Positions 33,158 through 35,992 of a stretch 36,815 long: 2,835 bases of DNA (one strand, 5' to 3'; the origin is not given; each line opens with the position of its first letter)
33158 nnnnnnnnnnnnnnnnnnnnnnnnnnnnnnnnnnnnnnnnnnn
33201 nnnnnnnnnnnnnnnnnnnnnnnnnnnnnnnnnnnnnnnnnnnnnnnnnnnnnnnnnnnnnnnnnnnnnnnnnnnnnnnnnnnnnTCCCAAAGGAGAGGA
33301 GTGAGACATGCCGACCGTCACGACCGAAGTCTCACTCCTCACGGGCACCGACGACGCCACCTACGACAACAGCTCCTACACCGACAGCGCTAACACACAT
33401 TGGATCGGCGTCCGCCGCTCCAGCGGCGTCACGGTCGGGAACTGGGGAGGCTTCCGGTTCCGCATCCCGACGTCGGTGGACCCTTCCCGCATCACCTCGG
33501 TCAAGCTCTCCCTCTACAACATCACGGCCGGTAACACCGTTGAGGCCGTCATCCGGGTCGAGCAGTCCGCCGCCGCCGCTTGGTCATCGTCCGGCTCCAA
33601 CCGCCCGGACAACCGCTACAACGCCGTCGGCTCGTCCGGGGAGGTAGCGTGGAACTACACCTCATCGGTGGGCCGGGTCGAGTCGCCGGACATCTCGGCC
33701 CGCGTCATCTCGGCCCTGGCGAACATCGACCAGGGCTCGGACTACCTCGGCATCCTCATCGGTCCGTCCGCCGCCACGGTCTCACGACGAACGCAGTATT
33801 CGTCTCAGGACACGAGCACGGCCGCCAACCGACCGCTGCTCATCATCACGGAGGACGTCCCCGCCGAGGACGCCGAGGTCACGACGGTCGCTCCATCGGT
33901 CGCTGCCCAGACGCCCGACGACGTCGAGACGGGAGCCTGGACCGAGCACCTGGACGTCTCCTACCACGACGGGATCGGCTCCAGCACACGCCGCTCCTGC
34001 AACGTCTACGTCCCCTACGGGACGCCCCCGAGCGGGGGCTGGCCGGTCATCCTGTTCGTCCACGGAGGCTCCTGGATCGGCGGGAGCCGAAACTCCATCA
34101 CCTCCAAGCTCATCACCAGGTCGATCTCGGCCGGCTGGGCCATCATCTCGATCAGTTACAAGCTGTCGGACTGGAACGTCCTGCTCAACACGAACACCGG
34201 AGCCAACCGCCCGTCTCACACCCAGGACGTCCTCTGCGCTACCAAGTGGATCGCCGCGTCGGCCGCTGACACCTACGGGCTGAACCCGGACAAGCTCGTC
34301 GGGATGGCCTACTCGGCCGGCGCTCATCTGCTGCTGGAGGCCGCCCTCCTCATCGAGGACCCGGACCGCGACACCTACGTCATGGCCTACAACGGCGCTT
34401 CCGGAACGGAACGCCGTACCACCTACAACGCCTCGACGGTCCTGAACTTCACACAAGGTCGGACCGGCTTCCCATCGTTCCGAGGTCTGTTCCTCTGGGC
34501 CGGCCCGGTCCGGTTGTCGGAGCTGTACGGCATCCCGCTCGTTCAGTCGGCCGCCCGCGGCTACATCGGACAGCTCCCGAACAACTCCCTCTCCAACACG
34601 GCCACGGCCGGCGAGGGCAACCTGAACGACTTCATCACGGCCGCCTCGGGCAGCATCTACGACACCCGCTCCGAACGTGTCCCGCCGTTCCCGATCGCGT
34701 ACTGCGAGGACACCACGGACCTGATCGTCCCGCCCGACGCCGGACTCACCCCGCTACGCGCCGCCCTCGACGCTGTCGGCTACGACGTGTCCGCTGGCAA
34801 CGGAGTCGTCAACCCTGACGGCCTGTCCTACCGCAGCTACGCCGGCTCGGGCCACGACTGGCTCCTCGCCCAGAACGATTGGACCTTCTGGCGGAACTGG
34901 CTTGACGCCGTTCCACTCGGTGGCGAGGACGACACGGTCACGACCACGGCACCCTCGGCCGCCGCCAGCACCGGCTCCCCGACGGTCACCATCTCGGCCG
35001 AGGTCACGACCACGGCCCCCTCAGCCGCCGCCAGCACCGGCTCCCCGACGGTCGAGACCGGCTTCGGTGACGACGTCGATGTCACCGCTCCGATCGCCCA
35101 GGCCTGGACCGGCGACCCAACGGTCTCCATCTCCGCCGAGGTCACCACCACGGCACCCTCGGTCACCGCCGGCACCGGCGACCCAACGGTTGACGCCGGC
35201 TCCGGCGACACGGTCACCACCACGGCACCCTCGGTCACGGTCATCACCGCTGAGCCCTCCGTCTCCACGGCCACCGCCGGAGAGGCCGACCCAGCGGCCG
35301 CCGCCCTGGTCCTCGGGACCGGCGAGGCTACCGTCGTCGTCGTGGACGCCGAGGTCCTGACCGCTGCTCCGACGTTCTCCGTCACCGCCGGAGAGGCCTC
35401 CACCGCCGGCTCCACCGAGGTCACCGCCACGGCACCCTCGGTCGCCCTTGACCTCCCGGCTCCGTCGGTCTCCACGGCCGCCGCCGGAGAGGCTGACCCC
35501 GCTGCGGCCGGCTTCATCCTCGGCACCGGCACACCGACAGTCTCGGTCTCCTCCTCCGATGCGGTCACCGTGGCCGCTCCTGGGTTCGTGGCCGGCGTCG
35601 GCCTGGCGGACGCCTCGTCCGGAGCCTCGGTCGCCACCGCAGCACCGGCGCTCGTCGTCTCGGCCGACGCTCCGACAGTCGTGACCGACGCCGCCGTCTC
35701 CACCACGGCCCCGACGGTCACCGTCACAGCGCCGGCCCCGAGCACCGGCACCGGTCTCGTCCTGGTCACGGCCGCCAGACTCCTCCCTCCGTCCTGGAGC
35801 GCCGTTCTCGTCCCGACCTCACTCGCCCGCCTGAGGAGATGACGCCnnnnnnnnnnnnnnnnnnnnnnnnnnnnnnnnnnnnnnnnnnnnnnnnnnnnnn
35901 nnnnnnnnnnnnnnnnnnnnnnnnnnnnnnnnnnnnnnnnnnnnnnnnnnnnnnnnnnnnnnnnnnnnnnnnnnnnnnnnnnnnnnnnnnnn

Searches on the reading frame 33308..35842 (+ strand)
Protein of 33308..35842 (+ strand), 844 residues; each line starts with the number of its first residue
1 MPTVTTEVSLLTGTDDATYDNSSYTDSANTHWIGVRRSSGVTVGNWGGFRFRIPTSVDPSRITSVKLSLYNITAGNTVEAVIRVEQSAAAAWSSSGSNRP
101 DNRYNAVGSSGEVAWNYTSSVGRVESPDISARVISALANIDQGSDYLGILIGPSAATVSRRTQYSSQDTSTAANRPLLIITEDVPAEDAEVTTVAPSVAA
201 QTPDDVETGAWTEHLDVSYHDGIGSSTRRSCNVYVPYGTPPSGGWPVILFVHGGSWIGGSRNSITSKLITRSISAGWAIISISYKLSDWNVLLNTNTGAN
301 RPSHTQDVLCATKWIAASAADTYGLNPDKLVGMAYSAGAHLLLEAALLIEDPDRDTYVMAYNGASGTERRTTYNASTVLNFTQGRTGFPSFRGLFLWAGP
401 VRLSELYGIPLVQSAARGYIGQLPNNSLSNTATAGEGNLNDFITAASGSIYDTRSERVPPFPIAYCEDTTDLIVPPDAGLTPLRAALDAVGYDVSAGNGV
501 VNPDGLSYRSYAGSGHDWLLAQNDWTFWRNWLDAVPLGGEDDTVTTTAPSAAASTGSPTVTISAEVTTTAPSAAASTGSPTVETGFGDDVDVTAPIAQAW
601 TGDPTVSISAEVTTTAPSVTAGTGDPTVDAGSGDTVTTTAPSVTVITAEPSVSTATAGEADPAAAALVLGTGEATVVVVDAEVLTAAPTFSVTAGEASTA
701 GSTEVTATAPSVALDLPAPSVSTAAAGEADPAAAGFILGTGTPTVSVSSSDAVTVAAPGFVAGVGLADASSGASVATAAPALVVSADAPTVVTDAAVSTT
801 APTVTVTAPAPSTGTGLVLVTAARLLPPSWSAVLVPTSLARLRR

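Call 110: search_protein_families(library=pfam, proteins=[window:33308-35842:+], max_evalue=0.01)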
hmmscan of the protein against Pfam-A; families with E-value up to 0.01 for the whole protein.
window:33308-35842:+ (844 aa): 3 families
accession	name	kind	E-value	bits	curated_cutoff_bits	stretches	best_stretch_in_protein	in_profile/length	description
PF20434.5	BD-FAE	-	7.4e-17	62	26.8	1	233-365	3-126/215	BD-FAE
PF07859.19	Abhydrolase_3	-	6.9e-07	29.7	25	1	248-363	1-109/210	alpha/beta hydrolase fold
PF00135.34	COesterase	-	8.1e-05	22.2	27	1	232-341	89-196/515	Carboxylesterase family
